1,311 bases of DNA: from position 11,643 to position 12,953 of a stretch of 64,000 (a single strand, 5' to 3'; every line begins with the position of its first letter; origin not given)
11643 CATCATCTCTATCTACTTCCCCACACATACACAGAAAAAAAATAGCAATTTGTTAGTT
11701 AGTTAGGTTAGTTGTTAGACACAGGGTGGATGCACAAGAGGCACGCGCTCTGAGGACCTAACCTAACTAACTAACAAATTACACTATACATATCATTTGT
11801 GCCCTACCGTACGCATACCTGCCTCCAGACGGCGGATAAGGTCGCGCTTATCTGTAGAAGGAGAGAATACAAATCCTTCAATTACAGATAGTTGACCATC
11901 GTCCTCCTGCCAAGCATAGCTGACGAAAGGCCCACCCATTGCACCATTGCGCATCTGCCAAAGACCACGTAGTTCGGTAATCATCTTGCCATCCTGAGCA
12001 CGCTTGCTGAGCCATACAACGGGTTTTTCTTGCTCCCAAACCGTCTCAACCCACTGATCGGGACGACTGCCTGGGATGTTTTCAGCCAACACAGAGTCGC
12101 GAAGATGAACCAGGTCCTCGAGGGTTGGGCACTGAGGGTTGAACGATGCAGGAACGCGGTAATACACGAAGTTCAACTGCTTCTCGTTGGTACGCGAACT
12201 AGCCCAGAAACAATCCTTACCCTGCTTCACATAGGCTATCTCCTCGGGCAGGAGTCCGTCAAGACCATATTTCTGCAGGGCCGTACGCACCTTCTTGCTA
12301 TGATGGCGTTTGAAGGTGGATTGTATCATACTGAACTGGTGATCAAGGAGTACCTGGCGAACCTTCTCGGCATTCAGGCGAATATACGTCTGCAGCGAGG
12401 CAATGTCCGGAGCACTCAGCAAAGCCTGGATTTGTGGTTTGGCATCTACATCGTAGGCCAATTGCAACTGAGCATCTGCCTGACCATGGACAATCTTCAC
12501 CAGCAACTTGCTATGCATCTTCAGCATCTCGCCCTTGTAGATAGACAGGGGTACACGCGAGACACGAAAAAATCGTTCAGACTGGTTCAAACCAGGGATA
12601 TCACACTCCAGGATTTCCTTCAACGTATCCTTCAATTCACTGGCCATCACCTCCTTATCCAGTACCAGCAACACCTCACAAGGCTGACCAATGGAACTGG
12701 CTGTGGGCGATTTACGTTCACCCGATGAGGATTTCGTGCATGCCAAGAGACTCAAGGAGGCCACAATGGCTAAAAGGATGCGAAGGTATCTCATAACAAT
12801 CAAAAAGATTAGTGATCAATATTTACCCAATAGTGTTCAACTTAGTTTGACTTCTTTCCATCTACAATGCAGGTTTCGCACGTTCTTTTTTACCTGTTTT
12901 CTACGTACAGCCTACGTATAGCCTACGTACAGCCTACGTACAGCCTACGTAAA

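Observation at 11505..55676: Dense intergenic family of a six-frame-stop (TTAG)n motif, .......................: 14 copies in 44 kb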

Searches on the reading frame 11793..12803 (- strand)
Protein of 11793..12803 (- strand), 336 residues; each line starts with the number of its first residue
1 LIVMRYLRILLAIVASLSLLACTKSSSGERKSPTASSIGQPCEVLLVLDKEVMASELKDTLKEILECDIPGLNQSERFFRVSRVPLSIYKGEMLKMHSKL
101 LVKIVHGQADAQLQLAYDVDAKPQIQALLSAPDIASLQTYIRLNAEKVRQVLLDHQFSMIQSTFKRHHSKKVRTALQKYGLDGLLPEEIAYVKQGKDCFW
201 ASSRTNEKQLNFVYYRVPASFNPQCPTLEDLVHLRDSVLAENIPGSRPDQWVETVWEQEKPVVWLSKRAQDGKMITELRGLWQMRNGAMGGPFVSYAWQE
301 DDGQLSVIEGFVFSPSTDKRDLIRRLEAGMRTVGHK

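Call 11: search_protein_families(library=pfam, proteins=[window:11793-12803:-])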
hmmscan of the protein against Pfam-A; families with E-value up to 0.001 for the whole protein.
window:11793-12803:- (336 aa): 1 family
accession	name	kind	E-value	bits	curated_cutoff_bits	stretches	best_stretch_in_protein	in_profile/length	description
PF16125.10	DUF4837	-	8.7e-70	235.5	25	1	37-332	1-295/295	Domain of unknown function (DUF4837)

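Call 13: find_encoding_contigs(protein=window:11793-12803:-, flank=10000, max_places=10)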
Protein window:11793-12803:- (336 aa): no gene with exactly this product is on record in the collection.

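Call 40: find_homologous_proteins(query=window:11793-12803:-, max_evalue=1e-30)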
Query window:11793-12803:- (336 aa): 106 proteins with E <= 1e-30 among 3171 candidates.
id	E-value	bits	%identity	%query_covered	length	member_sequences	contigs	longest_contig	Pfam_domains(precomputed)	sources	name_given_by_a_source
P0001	1.0e-219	746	100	99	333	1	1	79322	PF16125.11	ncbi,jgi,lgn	-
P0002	4.7e-188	642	87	98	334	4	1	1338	PF16125.11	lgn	-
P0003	3.7e-134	465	68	91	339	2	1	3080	PF16125.11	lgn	-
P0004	1.9e-128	446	62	97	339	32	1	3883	PF16125.11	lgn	-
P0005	4.2e-125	435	61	99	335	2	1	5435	PF16125.11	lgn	-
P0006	1.1e-124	434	60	98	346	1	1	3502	PF16125.11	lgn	-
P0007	4.5e-123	429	57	99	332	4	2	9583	PF16125.11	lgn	-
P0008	4.2e-122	425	63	94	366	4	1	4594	PF16125.11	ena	-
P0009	1.5e-117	410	58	98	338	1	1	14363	PF16125.11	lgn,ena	-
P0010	1.8e-116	407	59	96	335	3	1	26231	PF16125.11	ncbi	-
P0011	6.8e-113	395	56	97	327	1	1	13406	PF16125.11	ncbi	-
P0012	2.4e-112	393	56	94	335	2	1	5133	PF16125.11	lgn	-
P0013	7.3e-112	392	59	92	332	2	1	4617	PF16125.11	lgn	-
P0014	2.1e-108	380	58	92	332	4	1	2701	PF16125.11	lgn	-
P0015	9.3e-105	368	55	89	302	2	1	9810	PF16125.11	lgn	-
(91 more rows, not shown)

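Call 41: find_encoding_contigs(protein=P0002, flank=10000, max_places=10)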
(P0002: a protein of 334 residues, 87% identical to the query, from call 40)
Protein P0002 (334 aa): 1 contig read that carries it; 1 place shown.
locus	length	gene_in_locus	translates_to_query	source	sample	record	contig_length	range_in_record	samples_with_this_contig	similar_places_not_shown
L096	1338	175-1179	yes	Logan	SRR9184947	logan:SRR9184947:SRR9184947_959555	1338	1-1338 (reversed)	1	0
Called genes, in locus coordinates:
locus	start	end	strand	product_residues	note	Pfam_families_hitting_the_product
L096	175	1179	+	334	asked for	PF16125:DUF4837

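Call 42: find_encoding_contigs(protein=P0001, flank=10000, max_places=10)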
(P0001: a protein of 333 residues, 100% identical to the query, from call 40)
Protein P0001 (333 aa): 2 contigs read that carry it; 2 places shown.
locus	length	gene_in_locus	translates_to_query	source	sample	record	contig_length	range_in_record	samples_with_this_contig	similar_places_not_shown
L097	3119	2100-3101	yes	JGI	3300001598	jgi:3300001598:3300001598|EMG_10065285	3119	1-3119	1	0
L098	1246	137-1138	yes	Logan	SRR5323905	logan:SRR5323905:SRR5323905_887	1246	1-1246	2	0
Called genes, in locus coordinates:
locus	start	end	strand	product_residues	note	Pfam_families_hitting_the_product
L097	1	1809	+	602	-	?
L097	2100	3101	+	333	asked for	PF16125:DUF4837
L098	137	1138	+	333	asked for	PF16125:DUF4837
